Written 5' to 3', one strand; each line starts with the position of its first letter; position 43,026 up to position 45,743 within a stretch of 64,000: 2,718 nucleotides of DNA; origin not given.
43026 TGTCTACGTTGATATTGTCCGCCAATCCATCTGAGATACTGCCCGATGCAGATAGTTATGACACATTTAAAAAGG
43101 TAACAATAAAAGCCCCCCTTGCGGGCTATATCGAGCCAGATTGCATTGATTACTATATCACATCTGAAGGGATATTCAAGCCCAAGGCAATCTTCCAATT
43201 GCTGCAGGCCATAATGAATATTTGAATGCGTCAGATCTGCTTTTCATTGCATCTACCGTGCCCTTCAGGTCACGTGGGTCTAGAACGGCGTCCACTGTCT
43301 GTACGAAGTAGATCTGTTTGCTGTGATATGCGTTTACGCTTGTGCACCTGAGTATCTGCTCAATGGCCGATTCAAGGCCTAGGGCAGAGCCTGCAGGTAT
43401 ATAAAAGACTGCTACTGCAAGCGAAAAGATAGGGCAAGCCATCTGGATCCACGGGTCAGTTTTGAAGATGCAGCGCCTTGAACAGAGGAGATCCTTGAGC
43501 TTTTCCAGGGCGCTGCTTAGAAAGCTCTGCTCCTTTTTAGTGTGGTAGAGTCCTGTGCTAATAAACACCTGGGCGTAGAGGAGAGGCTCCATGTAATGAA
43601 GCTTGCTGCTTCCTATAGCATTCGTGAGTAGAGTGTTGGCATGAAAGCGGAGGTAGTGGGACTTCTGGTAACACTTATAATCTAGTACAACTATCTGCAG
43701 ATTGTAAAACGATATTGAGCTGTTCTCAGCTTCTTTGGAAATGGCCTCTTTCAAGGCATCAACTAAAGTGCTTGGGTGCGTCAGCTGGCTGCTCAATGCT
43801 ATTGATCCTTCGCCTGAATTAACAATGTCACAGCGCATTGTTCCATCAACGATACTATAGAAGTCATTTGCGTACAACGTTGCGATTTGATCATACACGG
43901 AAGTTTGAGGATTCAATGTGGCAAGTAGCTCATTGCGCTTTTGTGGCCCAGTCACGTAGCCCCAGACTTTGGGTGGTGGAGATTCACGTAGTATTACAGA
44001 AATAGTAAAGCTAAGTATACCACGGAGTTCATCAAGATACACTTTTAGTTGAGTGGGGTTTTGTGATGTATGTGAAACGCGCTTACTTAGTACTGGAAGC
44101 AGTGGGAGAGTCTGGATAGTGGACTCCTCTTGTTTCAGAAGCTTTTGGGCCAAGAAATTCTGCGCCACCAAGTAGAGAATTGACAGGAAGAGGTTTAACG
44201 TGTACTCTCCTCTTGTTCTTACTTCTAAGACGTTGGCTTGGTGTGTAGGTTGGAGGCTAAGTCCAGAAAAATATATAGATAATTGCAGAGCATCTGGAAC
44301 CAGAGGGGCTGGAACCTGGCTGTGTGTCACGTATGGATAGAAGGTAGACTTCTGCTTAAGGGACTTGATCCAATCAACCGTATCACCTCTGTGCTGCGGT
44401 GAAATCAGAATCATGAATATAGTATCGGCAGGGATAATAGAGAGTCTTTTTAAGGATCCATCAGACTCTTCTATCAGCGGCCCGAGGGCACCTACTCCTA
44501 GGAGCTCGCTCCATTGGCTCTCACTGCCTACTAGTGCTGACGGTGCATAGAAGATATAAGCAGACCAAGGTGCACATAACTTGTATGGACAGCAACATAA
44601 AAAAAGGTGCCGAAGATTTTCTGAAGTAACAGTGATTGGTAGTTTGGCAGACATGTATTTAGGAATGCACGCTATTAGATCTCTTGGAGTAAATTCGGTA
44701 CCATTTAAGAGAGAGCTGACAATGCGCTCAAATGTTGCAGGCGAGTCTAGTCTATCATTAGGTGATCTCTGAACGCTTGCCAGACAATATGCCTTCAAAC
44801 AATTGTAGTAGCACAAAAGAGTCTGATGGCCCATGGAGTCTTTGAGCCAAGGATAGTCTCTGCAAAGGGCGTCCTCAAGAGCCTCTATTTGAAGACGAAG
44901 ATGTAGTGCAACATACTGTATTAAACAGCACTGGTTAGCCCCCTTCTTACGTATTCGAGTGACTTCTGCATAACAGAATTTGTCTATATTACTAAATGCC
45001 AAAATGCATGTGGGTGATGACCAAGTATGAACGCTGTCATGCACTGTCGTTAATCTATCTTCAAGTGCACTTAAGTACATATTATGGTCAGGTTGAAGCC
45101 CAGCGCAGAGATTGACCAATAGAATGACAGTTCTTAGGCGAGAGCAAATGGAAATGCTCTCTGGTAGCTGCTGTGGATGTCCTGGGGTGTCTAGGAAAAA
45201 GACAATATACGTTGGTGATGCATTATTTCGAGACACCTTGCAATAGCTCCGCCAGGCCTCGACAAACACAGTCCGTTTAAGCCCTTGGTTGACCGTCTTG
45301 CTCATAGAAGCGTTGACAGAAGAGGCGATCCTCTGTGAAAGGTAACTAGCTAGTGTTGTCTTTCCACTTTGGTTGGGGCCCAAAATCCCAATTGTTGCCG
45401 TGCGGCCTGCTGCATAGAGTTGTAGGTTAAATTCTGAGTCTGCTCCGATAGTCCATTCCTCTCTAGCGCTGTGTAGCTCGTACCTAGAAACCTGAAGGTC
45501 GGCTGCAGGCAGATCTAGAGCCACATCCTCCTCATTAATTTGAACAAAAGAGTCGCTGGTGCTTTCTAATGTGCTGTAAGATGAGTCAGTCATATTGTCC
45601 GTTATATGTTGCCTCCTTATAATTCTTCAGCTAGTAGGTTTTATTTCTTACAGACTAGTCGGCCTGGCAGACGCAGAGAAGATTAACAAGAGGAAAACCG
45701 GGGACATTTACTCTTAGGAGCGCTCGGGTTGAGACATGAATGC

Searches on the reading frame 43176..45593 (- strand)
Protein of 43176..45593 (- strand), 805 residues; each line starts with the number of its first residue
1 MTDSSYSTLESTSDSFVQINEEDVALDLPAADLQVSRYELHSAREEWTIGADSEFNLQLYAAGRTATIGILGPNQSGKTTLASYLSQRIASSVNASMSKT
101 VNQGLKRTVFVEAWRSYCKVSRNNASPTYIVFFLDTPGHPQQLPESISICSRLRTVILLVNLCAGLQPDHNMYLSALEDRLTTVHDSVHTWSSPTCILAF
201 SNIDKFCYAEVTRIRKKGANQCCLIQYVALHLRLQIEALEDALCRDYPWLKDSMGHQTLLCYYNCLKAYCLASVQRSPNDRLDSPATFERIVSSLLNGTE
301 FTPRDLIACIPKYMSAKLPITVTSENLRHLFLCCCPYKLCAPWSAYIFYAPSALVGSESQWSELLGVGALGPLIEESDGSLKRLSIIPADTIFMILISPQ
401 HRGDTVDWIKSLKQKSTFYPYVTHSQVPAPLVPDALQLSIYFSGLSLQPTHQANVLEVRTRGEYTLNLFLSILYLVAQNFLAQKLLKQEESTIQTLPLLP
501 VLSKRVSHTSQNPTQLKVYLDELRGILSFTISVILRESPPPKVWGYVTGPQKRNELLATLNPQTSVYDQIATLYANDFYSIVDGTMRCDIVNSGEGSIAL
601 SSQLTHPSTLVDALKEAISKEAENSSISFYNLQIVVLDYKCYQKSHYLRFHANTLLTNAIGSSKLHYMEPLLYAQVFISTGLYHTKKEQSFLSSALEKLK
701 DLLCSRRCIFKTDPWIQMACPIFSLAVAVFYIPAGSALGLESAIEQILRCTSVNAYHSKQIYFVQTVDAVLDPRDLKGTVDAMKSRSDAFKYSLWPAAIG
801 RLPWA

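Call 4: search_protein_families(library=pfam, proteins=[window:43176-45593:-])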
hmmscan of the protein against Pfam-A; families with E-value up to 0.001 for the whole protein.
window:43176-45593:- (805 aa): 1 family
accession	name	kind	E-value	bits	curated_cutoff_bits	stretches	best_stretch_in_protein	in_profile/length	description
PF00009.33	GTP_EFTU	-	0.0001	22.4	26.5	1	65-171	3-111/188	Elongation factor Tu GTP binding domain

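Call 58: search_solved_structures(query=window:43176-45593:-, max_evalue=0.01)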
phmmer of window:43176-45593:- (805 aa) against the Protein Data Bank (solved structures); distinct sequences matched with E-value up to 0.01: 0.
